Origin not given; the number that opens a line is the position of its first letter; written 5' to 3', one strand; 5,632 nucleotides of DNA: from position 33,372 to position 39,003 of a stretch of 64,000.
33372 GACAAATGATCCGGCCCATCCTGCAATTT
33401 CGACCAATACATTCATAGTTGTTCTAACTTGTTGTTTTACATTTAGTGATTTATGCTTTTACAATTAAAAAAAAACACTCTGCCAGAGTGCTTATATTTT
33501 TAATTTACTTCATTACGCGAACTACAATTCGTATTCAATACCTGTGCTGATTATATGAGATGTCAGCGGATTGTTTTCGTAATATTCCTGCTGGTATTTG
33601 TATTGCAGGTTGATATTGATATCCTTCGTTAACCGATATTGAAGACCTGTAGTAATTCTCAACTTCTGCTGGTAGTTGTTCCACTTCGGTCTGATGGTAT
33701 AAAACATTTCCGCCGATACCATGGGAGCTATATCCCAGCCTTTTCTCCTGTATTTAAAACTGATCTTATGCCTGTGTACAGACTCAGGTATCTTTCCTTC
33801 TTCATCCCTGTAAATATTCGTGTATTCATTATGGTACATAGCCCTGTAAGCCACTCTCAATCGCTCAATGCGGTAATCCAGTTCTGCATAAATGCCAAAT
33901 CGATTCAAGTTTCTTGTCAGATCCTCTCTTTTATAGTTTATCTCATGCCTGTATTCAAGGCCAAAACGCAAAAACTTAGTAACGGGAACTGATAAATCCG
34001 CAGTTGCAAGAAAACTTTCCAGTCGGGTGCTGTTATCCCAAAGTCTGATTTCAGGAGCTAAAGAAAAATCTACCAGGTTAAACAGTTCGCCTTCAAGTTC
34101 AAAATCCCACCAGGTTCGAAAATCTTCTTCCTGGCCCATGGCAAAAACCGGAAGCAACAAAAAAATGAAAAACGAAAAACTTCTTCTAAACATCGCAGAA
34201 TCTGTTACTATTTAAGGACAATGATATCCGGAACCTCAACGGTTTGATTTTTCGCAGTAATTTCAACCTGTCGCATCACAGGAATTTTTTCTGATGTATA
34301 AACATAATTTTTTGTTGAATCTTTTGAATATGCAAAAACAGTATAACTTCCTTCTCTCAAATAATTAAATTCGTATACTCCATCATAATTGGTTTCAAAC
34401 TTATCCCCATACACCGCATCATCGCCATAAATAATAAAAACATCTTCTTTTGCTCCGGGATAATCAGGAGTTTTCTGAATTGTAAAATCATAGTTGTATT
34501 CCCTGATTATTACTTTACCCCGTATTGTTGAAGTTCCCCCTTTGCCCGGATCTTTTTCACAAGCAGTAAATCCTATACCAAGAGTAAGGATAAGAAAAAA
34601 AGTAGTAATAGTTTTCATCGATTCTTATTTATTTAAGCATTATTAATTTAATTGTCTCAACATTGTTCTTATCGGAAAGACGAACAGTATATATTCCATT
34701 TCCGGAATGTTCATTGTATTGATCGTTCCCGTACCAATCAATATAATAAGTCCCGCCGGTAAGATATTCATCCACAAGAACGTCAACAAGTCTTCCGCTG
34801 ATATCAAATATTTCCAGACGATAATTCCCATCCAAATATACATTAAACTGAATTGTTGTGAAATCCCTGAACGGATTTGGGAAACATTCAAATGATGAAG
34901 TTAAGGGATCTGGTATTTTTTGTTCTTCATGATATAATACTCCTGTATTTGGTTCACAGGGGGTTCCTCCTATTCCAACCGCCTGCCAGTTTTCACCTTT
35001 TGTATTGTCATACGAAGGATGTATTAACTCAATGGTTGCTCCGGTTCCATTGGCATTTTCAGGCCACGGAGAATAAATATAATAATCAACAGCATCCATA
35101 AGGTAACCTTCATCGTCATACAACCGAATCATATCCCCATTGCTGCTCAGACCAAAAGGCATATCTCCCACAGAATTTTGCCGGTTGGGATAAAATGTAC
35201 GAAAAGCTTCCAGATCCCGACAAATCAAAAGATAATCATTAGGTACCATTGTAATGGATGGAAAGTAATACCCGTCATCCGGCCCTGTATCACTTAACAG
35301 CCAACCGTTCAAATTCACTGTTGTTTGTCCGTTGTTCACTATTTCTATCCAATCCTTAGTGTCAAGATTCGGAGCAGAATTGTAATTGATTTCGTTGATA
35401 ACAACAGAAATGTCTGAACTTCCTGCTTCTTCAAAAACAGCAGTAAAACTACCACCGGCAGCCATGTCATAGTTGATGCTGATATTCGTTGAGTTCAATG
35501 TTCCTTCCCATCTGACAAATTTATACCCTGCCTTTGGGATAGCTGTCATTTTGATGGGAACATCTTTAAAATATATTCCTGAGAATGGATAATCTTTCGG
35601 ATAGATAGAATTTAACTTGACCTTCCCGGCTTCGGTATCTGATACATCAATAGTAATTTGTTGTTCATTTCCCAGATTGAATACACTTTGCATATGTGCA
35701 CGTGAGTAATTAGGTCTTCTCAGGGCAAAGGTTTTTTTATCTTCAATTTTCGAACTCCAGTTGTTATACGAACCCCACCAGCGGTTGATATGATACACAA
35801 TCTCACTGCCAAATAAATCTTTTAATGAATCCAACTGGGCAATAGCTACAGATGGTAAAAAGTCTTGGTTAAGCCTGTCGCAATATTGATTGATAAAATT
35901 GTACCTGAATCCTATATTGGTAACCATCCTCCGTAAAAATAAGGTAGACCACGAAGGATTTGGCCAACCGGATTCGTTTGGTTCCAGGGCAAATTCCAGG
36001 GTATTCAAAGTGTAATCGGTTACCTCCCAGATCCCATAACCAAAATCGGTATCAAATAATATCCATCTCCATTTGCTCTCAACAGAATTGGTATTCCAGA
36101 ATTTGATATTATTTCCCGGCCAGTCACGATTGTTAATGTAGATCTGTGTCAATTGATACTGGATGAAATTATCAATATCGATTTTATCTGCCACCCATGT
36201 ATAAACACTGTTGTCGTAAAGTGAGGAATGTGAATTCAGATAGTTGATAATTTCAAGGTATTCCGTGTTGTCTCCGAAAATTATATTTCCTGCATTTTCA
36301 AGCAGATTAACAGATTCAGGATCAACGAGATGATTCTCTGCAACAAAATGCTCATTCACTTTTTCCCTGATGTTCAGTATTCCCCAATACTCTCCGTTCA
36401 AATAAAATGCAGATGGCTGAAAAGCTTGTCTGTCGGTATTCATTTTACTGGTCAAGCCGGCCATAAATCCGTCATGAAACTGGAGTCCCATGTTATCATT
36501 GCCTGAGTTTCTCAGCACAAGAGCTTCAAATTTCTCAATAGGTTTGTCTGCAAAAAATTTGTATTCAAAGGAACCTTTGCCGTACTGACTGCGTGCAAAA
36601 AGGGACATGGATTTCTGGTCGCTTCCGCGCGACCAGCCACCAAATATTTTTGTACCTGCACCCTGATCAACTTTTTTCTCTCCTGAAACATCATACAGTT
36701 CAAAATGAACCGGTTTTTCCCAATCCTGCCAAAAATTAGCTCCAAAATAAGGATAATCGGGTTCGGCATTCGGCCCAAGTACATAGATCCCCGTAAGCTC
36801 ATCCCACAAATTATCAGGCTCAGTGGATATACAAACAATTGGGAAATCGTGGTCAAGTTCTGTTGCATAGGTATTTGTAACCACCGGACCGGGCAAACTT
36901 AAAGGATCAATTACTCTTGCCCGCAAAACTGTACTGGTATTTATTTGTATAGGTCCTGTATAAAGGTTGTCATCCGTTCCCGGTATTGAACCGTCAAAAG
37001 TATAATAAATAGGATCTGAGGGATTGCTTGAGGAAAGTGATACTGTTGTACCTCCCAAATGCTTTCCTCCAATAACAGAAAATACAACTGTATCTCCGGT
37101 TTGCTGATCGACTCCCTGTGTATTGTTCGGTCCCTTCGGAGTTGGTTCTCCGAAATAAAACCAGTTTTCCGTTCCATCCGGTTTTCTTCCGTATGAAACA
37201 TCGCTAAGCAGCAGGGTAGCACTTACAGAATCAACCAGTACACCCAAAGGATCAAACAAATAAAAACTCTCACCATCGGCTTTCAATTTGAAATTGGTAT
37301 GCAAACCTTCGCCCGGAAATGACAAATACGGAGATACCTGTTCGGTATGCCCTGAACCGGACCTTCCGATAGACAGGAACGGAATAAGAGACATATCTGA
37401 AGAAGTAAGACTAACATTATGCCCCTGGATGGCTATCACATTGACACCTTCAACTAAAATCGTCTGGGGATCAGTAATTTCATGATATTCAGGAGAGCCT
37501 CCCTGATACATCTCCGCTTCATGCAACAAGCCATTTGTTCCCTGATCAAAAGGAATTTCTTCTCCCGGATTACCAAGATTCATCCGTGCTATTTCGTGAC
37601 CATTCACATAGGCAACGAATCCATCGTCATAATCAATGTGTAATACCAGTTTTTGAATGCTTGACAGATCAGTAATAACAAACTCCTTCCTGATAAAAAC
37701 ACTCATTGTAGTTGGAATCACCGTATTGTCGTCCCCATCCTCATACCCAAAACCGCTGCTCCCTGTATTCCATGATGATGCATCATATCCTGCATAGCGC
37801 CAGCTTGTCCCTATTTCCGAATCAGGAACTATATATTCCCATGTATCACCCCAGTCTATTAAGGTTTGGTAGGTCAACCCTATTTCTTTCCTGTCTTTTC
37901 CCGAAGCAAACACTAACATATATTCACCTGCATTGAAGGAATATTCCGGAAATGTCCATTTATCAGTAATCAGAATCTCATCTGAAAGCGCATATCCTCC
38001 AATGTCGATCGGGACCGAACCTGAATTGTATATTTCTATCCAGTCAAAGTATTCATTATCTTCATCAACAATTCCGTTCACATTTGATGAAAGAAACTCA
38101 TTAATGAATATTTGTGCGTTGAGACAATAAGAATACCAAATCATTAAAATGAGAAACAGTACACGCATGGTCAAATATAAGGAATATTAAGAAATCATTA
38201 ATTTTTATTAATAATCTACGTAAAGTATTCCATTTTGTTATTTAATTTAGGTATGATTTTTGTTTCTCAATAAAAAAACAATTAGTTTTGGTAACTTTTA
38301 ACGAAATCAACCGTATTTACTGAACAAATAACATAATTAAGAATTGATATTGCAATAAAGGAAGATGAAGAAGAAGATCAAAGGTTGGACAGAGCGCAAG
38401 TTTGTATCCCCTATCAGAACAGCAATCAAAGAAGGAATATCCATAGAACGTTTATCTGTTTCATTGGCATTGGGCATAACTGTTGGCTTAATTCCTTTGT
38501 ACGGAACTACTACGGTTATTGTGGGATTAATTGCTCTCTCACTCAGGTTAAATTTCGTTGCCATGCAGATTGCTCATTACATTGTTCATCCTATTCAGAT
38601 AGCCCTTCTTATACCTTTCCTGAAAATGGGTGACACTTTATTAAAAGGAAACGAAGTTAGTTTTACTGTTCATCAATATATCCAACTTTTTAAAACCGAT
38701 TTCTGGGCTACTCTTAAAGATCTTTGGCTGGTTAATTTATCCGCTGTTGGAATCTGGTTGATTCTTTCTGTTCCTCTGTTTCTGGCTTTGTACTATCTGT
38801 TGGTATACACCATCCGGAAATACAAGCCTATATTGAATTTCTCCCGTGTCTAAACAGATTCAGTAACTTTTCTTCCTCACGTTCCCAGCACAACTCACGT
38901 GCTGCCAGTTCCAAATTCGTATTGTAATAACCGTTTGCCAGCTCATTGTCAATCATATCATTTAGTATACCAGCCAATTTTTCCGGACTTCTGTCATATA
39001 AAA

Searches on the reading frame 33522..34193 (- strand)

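Call 33: search_protein_families(library=pfam, proteins=[window:33522-34193:-], max_evalue=0.00001)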
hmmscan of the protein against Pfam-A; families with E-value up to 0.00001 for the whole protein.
window:33522-34193:- (223 aa): 1 family
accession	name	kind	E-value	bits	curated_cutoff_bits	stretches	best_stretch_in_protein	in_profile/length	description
PF10677.15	DUF2490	-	4.5e-13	49.8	29.8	1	25-208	1-182/186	Protein of unknown function (DUF2490)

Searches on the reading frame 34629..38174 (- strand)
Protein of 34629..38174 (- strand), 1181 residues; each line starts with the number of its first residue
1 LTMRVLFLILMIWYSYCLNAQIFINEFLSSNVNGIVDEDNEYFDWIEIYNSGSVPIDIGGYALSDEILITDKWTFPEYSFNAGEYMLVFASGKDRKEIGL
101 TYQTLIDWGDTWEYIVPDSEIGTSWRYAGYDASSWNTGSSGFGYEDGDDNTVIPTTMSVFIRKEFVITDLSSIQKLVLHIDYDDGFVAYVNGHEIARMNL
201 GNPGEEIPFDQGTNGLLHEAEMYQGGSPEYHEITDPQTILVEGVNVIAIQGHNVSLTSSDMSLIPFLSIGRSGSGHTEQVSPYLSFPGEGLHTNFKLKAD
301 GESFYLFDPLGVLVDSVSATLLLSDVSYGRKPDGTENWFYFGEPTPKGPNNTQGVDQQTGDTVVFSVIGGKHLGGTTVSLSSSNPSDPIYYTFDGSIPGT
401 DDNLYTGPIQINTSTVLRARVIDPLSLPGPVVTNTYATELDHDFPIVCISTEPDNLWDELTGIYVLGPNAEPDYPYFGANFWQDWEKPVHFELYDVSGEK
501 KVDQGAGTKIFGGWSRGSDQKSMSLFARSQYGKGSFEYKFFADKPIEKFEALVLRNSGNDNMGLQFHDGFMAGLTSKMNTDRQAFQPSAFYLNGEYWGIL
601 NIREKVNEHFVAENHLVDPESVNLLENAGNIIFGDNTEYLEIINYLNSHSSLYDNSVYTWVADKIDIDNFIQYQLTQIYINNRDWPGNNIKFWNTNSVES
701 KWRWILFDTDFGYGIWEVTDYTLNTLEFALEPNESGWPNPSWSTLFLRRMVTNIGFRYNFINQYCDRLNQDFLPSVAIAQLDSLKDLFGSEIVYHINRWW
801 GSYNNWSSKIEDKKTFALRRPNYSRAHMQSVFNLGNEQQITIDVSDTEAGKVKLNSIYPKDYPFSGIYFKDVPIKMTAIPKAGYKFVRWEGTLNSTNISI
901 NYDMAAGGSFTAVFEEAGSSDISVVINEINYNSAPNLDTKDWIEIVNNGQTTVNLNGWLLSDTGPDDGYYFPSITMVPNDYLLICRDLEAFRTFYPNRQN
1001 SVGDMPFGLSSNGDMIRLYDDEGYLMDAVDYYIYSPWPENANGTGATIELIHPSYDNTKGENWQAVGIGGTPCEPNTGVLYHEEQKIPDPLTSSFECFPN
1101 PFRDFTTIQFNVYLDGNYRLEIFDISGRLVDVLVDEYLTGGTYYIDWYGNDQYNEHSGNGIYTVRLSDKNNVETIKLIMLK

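Call 34: search_protein_families(library=pfam, proteins=[window:34629-38174:-], max_evalue=0.00001)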
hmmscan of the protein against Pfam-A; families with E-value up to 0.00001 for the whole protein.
window:34629-38174:- (1181 aa): 5 families
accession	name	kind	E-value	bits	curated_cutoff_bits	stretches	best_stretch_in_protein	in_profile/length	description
PF08757.17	CotH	-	3.6e-33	115.9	23.8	1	509-823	2-321/322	CotH kinase protein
PF00932.25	LTD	-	3.6e-29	101.8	34.3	2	923-1031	7-107/109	Lamin Tail Domain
PF13290.12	CHB_HEX_C_1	-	5.8e-15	55.4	22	1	370-432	4-66/67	Chitobiase/beta-hexosaminidase C-terminal domain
PF13287.12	Fn3_assoc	-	1.6e-11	44.5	23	1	378-436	1-59/59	Fn3 associated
PF18962.6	Por_Secre_tail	-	2.7e-06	28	27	0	1098-1178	2-74/75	Secretion system C-terminal sorting domain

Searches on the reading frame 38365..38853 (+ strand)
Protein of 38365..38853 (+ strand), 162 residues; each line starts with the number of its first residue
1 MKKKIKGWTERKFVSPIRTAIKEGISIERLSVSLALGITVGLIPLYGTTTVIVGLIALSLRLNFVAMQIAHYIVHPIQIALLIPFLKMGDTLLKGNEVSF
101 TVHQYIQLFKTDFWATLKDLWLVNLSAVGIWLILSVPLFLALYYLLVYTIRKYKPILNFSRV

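Call 34: search_protein_families(library=pfam, proteins=[window:38365-38853:+], max_evalue=0.00001)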
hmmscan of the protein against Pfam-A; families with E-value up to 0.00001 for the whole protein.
window:38365-38853:+ (162 aa): 1 family
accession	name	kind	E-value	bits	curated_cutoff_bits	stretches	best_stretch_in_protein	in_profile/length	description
PF09835.14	DUF2062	-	9.9e-11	42.2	27.4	1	28-153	19-141/147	Uncharacterized protein conserved in bacteria (DUF2062)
